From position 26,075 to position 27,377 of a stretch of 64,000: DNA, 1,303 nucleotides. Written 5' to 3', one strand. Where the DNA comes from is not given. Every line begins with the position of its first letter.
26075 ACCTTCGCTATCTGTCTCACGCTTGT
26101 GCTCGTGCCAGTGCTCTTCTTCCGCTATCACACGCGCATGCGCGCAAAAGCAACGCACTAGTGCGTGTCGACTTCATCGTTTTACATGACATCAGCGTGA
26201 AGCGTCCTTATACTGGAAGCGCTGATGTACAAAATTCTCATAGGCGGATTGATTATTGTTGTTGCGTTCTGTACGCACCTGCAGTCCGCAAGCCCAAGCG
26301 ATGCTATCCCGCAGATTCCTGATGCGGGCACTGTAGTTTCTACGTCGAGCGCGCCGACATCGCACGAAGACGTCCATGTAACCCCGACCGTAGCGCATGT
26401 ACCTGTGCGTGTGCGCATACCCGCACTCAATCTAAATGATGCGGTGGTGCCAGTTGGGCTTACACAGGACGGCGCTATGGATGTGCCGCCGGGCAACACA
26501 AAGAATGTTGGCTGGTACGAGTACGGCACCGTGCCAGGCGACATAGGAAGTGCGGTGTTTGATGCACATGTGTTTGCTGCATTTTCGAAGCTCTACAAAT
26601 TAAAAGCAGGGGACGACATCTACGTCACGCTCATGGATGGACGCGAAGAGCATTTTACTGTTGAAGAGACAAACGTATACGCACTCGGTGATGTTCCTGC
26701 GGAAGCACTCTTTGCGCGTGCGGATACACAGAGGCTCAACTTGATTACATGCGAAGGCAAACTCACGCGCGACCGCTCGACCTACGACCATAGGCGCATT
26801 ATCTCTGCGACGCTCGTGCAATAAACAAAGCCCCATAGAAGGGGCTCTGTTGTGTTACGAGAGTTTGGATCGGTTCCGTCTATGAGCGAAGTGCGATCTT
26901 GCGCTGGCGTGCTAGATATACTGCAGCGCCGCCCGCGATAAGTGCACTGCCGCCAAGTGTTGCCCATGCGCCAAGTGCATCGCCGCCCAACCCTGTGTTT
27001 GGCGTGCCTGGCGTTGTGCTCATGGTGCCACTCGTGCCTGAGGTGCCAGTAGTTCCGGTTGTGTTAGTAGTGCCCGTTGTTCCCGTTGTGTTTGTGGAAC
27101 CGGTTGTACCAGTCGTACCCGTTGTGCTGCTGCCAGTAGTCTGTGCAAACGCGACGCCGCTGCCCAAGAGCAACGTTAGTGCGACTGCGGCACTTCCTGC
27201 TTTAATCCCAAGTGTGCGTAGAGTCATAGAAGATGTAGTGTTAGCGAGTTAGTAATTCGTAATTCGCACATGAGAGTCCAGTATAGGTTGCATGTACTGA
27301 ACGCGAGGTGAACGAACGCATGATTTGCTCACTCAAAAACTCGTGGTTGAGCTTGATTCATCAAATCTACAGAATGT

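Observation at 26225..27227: Sortase with adjacent tiny repeat-built PNTG-anchored substrate; second sortase-substrate pair at 45160-46747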

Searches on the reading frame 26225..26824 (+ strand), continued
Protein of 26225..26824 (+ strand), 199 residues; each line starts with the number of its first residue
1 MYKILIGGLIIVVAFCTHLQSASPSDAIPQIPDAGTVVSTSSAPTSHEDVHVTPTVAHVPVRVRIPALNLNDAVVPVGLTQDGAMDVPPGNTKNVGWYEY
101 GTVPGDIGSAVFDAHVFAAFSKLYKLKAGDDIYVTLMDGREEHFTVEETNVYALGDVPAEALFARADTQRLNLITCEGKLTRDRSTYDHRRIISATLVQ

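Call 44: find_encoding_contigs(protein=P0030, flank=1500, max_places=10)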
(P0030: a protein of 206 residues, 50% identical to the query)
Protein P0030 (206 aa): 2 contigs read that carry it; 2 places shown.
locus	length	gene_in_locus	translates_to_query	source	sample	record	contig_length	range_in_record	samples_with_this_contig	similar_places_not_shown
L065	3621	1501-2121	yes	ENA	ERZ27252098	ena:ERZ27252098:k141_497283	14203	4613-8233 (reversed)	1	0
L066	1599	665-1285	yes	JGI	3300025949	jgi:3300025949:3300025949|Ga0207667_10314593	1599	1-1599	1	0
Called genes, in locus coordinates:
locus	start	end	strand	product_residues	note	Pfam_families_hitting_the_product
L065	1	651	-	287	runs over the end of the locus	PF17773:UPF0176_N, PF00581:Rhodanese, PF12368:Rhodanese_C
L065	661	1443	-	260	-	PF01209:Ubie_methyltran, PF13489:Methyltransf_23, PF08241:Methyltransf_11, PF08242:Methyltransf_12, PF13649:Methyltransf_25, PF13847:Methyltransf_31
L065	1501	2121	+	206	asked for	PF04203:Sortase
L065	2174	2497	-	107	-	-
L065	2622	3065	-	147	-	PF02590:SPOUT_MTase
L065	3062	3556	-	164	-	PF09900:DUF2127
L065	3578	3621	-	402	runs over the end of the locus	PF01494:FAD_binding_3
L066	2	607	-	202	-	?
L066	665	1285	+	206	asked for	PF04203:Sortase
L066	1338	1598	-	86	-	?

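Call 84: predict_structure(alignment_id=A2)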
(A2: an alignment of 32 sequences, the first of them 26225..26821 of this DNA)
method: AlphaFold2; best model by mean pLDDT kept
length: 199 residues; sequences in the alignment: 32
mean_pLDDT: 80.9   pTM: 0.69
mean pLDDT of the five models: 80.9, 80.0, 79.8, 78.6, 78.2
residues with pLDDT >= 90: 87; 70-90: 55; 50-70: 50; < 50: 7
segments of 3 or more residues with pLDDT < 50: 1-3
pLDDT, mean of each block of 10 residues (from residue 1): 53 57 56 52 58 76 97 93 82 89 89 78 95 97 97 89 86 92 89 96
secondary structure, 60 per line:
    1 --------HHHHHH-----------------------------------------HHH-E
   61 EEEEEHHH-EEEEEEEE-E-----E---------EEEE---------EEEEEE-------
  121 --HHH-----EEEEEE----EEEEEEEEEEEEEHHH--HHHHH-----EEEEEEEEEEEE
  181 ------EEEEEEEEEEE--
elements in order: H9-14 E60-65 E70-77 E95-98 E108-113 E131-136 E141-153 H159-163 E169-180 E187-197

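Call 86: fold_search(model_id=the predicted structure, library=pdb)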
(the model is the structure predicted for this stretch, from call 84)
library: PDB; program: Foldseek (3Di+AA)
matches with E <= 10: 371; with E <= 0.001: 116
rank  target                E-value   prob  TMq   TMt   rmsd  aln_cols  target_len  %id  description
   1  6ixz_B                4.7e-10  1.00  0.52  0.59   4.0       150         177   19  X-ray structure of sortase C from Clostridium perfringens SM101 (released 2019-08-14)
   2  4d70_A                1.1e-09  1.00  0.53  0.65   3.9       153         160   19  Structural, biophysical and biochemical analyses of a Clostridium perfringens Sortase D5 transpeptidase (released 2015-07-15)
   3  4g1j_B                1.5e-09  1.00  0.54  0.54   3.4       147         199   22  Sortase C1 of GBS Pilus Island 1 (released 2012-12-05)
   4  3tbe_C                1.6e-09  1.00  0.53  0.56   3.1       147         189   20  The crystal structure of the complex of Streptococcus agalactiae sortase C1 and MTSET (released 2011-10-26)
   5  4g1j_A                1.8e-09  1.00  0.53  0.52   3.6       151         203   22  Sortase C1 of GBS Pilus Island 1 (released 2012-12-05)
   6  5k9a                  1.8e-09  1.00  0.54  0.50   3.9       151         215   20  Sortase A from Corynebacterium diphtheriae (released 2016-06-15)
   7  3tbe_D                1.8e-09  1.00  0.53  0.55   3.0       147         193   20  The crystal structure of the complex of Streptococcus agalactiae sortase C1 and MTSET (released 2011-10-26)
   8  3tbe_A                1.8e-09  1.00  0.53  0.54   3.0       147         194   20  The crystal structure of the complex of Streptococcus agalactiae sortase C1 and MTSET (released 2011-10-26)
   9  9m4u_A                1.8e-09  1.00  0.55  0.63   3.9       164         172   24  Crystal Structure of Sortase E mutant P94A from Thermobifida fusca (released 2026-03-04)
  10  6bwe_B                2.0e-09  1.00  0.56  0.59   2.7       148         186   20  Sortase A from Corynebacterium diphtheriae, lid mutant (released 2017-12-27)
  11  3o0p                  2.1e-09  1.00  0.53  0.54   3.9       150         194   19  Pilus-related Sortase C of Group B Streptococcus (released 2011-03-09)
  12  4g1h                  2.7e-09  1.00  0.52  0.59   3.5       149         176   19  Group B Streptococcus Pilus Island 1 Sortase C2 (released 2012-12-05)
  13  3rbk_B                2.7e-09  1.00  0.51  0.55   3.5       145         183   21  The Type II Crystal Structure of Streptococcus agalactiae Sortase C1 (released 2011-09-07)
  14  3rbj_B                2.7e-09  1.00  0.53  0.56   3.4       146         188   20  Crystal Structure of the lid-mutant of Streptococcus agalactiae Sortase C1 (released 2011-09-07)
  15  9m5j_A                2.7e-09  1.00  0.53  0.62   3.4       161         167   24  Crystal Structure of the double mutant (P94A and Y128A) of Sortase E from Thermobifida fusca (released 2026-03-11)
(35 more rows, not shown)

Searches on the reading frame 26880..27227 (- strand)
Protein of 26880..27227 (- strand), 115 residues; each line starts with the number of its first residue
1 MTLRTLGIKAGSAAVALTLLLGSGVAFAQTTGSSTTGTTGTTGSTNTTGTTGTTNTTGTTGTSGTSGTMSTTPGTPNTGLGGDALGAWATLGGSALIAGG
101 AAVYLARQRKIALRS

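Call 3: search_protein_families(library=pfam, proteins=[window:26880-27227:-], max_evalue=0.01)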
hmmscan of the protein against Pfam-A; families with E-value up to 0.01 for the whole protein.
window:26880-27227:- (115 aa): 0 families

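Call 11: search_protein_families(library=ncbifam, proteins=[window:26880-27227:-], max_evalue=1)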
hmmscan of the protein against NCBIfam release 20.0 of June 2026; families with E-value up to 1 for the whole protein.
window:26880-27227:- (115 aa): 2 families
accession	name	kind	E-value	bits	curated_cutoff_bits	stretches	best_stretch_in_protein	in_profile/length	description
NF053819.1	EF0750_LPXTG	subfamily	0.0098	16.4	47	1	15-110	13-105/105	EF2685/EF0750 family sortase-dependent surface protein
TIGR03063.1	srtB_target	domain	0.16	11.9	18.15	0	96-110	15-29/29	sortase B protein-sorting domain-containing protein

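Call 14: find_encoding_contigs(protein=window:26880-27227:-, flank=5000, max_places=6)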
Protein window:26880-27227:- (115 aa): no gene with exactly this product is on record in the collection.

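Call 15: find_homologous_proteins(query=window:26880-27224:-, max_evalue=0.01)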
Query window:26880-27224:- (114 aa): 21 proteins with E <= 0.01 among 8000 candidates.
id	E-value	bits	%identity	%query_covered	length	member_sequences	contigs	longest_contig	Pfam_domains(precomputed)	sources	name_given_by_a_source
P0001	1.2e-10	59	62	32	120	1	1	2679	-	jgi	jgi:hypothetical protein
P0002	1.3e-10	59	41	94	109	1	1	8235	-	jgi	jgi:hypothetical protein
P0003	4.2e-10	57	54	29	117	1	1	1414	-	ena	-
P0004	1.3e-9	56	43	32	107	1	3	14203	-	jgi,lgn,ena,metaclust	metaclust:\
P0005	2.3e-9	55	58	35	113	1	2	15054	-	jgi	jgi:hypothetical protein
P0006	4.6e-9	54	40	93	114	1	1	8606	-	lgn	-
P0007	1.3e-8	52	53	79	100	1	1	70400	-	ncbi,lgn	-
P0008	2.2e-8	52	47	92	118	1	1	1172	-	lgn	-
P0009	3.2e-8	51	50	79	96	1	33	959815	-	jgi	jgi:UDP-N-acetylmuramyl tripeptide synthase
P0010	2.3e-7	48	57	35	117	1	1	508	-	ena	-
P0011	4.2e-7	47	43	72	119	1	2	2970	-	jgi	jgi:hypothetical protein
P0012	9.2e-7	46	53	32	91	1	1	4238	-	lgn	-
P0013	3.0e-6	45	43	32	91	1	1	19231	-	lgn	-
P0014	7.7e-6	43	40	40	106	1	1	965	-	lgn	-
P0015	1.1e-5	43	58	27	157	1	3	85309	-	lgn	-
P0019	6.1e-4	37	44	64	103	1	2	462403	-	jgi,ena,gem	jgi:hypothetical protein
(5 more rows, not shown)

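Call 18: find_encoding_contigs(protein=P0007, flank=4000, max_places=2)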
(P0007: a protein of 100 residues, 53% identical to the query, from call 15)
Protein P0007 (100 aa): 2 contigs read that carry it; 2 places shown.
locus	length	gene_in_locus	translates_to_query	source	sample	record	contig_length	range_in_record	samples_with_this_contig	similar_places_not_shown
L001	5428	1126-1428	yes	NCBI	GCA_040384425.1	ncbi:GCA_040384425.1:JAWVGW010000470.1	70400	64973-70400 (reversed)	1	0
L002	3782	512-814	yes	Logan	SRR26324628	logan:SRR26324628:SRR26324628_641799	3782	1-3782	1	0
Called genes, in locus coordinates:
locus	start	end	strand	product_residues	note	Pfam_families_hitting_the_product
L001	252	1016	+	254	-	PF00535:Glycos_transf_2, PF10111:Glyco_tranf_2_2 (weak), PF13641:Glyco_tranf_2_3, PF13506:Glyco_transf_21, PF13632:Glyco_trans_2_3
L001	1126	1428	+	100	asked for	-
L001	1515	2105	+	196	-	PF04203:Sortase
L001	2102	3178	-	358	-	PF12698:ABC2_membrane_3, PF01061:ABC2_membrane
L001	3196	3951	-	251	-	PF02463:SMC_N (faint), PF00005:ABC_tran, PF13175:AAA_15 (faint), PF13304:AAA_21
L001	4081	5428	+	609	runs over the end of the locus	PF13522:GATase_6, PF13537:GATase_7, PF01380:SIS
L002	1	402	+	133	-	?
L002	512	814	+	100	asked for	-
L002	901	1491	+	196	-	PF04203:Sortase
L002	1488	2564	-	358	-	PF12698:ABC2_membrane_3, PF01061:ABC2_membrane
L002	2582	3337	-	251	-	PF02463:SMC_N (faint), PF00005:ABC_tran, PF13175:AAA_15 (faint), PF13304:AAA_21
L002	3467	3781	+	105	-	?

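Call 19: find_encoding_contigs(protein=P0009, flank=4000, max_places=2)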
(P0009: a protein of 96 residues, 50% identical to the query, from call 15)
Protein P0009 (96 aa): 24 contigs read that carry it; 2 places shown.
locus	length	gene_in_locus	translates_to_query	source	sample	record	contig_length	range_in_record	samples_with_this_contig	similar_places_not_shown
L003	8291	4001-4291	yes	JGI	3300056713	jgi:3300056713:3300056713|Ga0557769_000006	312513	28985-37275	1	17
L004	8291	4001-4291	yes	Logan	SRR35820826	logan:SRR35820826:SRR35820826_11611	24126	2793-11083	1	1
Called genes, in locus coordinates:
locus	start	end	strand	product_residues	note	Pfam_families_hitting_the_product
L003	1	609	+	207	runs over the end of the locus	-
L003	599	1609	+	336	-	PF13439:Glyco_transf_4, PF00534:Glycos_transf_1, PF13692:Glyco_trans_1_4, PF20706:GT4-conflict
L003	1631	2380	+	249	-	-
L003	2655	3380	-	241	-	PF00535:Glycos_transf_2, PF10111:Glyco_tranf_2_2, PF13641:Glyco_tranf_2_3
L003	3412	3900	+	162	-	PF01569:PAP2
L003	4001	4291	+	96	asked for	-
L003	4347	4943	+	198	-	PF04203:Sortase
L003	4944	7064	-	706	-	PF05231:MASE1, PF00512:HisKA, PF02518:HATPase_c, PF00072:Response_reg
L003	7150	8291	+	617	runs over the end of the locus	PF13522:GATase_6, PF13537:GATase_7, PF01380:SIS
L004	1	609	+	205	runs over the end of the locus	-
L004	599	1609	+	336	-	PF13439:Glyco_transf_4, PF00534:Glycos_transf_1, PF13692:Glyco_trans_1_4, PF20706:GT4-conflict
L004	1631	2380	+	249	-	-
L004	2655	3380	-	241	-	PF00535:Glycos_transf_2, PF10111:Glyco_tranf_2_2, PF13641:Glyco_tranf_2_3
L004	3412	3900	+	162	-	PF01569:PAP2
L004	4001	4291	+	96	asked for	-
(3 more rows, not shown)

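Call 20: find_encoding_contigs(protein=P0019, flank=4000, max_places=2)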
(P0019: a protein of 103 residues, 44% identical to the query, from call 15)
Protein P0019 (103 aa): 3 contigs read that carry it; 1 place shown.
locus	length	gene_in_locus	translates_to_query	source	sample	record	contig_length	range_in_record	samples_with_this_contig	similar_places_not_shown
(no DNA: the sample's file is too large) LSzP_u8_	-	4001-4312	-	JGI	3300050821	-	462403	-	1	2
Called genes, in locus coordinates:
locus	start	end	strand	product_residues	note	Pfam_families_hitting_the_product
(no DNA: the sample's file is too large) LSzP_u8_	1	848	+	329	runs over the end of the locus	PF01018:GTP1_OBG, PF01926:MMR_HSR1, PF02421:FeoB_N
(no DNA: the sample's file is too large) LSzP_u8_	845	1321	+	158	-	PF00160:Pro_isomerase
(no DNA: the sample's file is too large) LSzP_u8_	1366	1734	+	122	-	-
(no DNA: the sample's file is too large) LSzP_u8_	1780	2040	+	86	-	-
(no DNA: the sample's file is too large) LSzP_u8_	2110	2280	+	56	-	-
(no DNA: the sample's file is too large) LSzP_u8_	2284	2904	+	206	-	PF06736:TMEM175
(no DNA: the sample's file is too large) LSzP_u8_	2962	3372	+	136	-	-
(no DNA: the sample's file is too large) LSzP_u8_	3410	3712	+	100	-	-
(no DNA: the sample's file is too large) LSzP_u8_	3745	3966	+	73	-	PF20106:DUF6496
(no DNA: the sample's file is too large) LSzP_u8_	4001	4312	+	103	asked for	-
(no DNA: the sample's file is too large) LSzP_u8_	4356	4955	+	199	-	PF04203:Sortase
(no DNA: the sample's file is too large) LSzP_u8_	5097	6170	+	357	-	PF01180:DHO_dh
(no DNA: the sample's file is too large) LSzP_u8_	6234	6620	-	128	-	-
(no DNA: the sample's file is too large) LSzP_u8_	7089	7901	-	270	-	PF01978:TrmB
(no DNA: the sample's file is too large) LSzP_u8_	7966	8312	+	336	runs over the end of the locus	PF00144:Beta-lactamase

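Call 60: search_protein_representatives(alignment_id=A3)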
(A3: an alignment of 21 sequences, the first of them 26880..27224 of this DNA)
Query: 21 sequences, 105 profile positions. Proteins with E-value up to 0.001 (for the whole library): 628; up to 1e-10: 208; up to 1e-30: 0. The best 150 are listed.
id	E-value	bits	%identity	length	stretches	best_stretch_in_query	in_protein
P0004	1.6e-27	111.5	-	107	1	2-104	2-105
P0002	1.0e-25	105.7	-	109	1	5-103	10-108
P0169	1.9e-23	98.4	-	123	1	3-104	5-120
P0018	1.9e-23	98.3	-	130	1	2-103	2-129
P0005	1.8e-22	95.2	-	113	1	4-104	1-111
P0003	2.3e-22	94.9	-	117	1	4-104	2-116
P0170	3.1e-22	94.4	-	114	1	6-104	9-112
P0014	4.4e-22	94.0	-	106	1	3-103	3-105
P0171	2.1e-21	91.8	-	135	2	53-103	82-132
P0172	5.7e-21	90.4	-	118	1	4-103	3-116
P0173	1.0e-20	89.5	-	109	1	4-104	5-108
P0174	1.1e-20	89.4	-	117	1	3-103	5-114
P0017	2.4e-20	88.4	-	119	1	4-104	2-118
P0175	2.6e-20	88.3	-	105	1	4-103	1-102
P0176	7.8e-20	86.7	-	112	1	7-104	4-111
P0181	4.3e-19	84.4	-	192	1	4-104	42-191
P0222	4.4e-15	71.5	-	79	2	53-103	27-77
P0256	7.6e-14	67.5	-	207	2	44-102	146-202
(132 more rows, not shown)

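Call 76: list_cluster_members(proteins=[P0007, P0009, P0004, P0019, P0169, P0170, P0172, P0181, P0256, P0222])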
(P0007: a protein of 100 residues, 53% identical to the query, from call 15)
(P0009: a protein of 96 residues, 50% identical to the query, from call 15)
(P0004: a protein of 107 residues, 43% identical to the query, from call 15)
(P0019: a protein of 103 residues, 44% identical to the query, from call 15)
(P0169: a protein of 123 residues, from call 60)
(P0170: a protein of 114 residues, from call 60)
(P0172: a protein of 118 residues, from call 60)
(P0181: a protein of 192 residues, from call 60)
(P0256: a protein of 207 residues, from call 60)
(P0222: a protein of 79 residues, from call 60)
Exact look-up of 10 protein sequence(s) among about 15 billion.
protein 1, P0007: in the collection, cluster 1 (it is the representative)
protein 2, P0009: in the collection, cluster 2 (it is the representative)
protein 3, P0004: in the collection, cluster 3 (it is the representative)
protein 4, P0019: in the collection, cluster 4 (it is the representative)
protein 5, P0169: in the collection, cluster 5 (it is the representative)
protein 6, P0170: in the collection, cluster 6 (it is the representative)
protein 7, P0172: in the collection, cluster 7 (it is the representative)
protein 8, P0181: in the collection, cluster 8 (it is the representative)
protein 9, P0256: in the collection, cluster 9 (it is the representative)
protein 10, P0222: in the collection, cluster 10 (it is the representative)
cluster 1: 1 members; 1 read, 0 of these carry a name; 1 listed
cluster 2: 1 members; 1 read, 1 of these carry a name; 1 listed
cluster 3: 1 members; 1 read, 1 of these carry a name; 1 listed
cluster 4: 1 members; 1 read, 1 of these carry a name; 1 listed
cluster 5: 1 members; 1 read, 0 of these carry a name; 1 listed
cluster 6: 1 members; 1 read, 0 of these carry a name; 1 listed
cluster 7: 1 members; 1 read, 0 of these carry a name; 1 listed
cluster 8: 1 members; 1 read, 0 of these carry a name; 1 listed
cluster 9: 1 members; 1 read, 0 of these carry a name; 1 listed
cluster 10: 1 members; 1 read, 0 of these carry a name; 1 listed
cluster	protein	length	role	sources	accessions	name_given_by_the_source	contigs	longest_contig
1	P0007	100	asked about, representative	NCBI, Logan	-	-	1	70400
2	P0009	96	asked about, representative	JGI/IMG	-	UDP-N-acetylmuramyl tripeptide synthase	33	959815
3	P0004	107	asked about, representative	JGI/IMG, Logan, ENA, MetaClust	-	\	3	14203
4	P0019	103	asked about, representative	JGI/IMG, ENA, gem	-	hypothetical protein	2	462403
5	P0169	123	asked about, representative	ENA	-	-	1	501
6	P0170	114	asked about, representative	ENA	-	-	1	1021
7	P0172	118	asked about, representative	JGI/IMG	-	-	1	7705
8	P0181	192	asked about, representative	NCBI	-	-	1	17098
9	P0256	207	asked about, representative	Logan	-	-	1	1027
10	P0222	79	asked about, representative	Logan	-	-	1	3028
